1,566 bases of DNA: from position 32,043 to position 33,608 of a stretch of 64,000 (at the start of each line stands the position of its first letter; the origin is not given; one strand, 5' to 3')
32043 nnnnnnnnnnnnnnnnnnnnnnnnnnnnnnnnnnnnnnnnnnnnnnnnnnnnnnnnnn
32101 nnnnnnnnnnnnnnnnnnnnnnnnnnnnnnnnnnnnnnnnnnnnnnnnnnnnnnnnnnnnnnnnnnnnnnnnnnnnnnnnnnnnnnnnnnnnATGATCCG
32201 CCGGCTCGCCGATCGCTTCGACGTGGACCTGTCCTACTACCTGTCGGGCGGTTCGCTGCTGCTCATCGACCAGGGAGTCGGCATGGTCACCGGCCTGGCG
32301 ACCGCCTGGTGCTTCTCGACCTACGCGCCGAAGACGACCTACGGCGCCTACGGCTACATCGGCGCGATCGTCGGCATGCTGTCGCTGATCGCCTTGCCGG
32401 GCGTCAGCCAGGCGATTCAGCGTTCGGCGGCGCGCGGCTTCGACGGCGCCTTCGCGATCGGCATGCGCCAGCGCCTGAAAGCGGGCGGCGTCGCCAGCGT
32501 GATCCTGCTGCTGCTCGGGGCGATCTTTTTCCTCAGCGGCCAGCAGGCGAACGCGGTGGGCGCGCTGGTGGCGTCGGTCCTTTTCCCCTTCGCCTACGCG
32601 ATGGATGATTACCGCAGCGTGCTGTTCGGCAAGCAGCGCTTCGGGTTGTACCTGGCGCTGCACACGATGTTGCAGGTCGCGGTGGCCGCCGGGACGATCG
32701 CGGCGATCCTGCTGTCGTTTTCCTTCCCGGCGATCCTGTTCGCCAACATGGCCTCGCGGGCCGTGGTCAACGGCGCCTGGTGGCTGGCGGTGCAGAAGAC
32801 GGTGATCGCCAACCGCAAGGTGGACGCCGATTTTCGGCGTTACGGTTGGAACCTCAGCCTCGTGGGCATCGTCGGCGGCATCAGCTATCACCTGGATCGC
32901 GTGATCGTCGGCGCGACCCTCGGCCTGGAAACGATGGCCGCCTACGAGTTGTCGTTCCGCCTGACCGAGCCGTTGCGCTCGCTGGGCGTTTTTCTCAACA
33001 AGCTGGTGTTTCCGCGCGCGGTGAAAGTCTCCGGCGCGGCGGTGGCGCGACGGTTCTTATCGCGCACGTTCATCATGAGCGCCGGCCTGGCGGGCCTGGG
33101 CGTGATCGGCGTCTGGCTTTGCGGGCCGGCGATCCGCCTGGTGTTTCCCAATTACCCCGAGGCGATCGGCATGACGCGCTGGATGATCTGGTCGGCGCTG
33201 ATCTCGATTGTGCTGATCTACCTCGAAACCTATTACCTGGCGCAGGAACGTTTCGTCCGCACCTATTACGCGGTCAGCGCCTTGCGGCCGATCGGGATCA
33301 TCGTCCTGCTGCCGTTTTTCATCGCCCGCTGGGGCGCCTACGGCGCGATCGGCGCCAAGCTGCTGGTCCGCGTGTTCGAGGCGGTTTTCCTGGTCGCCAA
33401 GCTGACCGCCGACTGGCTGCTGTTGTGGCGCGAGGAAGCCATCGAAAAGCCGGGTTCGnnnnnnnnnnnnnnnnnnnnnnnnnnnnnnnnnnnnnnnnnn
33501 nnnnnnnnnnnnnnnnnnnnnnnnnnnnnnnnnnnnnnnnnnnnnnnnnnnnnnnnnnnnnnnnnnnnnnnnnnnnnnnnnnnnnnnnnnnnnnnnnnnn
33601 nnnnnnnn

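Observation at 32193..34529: Wzx-type flippase fused to a Zn-ribbon SAM-dependent methyltransferase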

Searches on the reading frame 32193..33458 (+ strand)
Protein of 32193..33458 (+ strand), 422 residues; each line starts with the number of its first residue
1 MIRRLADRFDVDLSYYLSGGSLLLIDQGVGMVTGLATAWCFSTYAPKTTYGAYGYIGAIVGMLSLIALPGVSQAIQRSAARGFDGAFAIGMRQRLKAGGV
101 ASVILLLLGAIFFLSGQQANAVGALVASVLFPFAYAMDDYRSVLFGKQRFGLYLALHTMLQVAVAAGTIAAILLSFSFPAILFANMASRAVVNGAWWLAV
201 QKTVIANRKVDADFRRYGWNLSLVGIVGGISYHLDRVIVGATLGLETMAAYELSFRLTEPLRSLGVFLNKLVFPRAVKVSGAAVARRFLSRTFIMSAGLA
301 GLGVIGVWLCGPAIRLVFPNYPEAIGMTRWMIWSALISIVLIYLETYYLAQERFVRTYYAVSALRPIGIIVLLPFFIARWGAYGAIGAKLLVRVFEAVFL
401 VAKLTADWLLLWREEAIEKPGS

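Call 20: search_solved_structures(query=window:32193-33458:+, max_evalue=1)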
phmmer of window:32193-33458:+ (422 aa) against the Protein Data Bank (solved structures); distinct sequences matched with E-value up to 1: 3.
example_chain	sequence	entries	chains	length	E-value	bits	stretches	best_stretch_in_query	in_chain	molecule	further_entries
6xyc_A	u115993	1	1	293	0.14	14.6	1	163-257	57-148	Acetyl xylan esterase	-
6tkx_A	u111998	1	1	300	0.15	14.6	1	163-257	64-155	Carbohydrate esterase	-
6u5b_h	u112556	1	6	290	0.27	13.7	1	73-121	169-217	Ripcord PA0626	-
